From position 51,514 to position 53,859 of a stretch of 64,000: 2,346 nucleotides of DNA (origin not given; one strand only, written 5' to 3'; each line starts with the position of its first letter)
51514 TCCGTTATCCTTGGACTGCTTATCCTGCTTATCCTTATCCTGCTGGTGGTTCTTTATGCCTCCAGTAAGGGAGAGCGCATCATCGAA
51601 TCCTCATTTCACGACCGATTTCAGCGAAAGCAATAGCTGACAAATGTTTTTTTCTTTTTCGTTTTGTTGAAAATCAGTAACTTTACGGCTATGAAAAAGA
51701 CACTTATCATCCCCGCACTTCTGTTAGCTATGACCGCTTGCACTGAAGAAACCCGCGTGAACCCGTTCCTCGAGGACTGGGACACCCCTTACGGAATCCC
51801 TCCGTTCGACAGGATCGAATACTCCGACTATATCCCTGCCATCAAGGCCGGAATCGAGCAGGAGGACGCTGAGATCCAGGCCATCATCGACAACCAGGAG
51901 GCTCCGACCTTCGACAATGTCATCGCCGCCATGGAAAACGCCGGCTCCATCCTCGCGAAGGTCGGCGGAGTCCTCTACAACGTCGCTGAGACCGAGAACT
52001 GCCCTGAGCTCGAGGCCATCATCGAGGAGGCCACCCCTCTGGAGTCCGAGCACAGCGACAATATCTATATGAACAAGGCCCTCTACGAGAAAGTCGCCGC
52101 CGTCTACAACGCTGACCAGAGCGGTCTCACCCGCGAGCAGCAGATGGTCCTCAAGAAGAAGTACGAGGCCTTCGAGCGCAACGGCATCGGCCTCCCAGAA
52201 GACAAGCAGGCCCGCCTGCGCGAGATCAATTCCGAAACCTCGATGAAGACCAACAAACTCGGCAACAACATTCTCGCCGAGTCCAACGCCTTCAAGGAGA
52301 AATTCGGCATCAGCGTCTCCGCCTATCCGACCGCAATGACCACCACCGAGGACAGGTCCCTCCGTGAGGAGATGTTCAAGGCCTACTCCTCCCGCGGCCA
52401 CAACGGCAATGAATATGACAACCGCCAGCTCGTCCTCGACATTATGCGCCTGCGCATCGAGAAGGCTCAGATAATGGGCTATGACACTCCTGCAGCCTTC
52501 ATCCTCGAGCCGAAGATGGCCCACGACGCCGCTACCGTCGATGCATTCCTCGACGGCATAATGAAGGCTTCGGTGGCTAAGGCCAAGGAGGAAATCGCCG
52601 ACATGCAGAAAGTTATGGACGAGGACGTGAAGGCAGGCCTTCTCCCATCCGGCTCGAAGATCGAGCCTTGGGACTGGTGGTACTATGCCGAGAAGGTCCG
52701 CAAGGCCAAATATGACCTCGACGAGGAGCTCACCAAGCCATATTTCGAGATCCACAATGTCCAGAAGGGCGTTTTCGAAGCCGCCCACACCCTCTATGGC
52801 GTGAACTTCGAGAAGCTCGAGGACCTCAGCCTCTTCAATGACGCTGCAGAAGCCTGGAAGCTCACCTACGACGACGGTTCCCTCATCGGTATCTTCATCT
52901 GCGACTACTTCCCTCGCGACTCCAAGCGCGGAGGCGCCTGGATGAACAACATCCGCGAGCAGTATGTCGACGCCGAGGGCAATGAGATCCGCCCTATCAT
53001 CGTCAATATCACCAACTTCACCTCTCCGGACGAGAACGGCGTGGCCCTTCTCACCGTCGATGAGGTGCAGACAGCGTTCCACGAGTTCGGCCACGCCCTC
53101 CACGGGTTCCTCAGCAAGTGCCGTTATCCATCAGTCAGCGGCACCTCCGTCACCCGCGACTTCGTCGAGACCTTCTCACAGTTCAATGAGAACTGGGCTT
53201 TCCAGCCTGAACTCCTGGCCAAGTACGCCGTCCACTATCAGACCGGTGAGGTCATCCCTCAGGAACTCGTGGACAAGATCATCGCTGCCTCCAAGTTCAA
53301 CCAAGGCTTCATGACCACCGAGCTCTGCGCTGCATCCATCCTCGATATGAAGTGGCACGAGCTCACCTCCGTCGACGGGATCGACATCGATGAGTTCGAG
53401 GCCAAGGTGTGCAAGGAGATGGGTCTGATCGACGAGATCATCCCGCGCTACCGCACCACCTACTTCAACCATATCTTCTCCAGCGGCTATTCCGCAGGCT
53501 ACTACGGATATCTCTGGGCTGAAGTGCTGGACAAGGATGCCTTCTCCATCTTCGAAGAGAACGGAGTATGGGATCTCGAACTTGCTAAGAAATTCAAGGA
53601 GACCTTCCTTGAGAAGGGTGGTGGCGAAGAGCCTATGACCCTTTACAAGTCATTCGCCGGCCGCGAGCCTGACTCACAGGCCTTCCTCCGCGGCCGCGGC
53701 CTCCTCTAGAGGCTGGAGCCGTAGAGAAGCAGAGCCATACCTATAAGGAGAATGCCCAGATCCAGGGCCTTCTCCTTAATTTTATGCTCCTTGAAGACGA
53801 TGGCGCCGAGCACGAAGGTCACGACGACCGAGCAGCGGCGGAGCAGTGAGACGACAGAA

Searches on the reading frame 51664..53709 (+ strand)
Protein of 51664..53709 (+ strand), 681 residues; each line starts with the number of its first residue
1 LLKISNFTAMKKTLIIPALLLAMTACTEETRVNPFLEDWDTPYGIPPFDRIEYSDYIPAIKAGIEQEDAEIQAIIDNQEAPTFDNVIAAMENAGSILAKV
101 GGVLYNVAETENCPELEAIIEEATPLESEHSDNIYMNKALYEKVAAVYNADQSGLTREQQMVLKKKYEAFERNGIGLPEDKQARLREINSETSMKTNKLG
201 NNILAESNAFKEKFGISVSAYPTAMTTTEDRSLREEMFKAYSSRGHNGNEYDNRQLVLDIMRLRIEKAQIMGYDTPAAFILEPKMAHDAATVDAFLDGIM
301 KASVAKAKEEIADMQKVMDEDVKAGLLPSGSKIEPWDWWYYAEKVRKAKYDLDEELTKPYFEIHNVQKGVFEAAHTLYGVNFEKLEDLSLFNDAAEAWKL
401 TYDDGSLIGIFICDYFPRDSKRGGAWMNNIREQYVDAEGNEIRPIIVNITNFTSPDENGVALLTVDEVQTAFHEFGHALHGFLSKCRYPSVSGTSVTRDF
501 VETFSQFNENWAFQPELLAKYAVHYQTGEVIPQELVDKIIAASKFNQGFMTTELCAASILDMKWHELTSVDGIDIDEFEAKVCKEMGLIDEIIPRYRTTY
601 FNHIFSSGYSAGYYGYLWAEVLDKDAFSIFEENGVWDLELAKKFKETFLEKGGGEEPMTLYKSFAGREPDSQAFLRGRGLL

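Call 83: search_protein_families(library=pfam, proteins=[window:51664-53709:+], max_evalue=0.01)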
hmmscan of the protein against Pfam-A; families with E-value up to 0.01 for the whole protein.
window:51664-53709:+ (681 aa): 2 families
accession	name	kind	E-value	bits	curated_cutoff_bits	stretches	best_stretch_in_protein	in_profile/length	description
PF01432.26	Peptidase_M3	-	4.7e-119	399.2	27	1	225-679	2-456/457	Peptidase family M3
PF19310.4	TOP_N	-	1.5e-05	25.2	27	1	66-181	7-122/123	Neurolysin/Thimet oligopeptidase, N-terminal domain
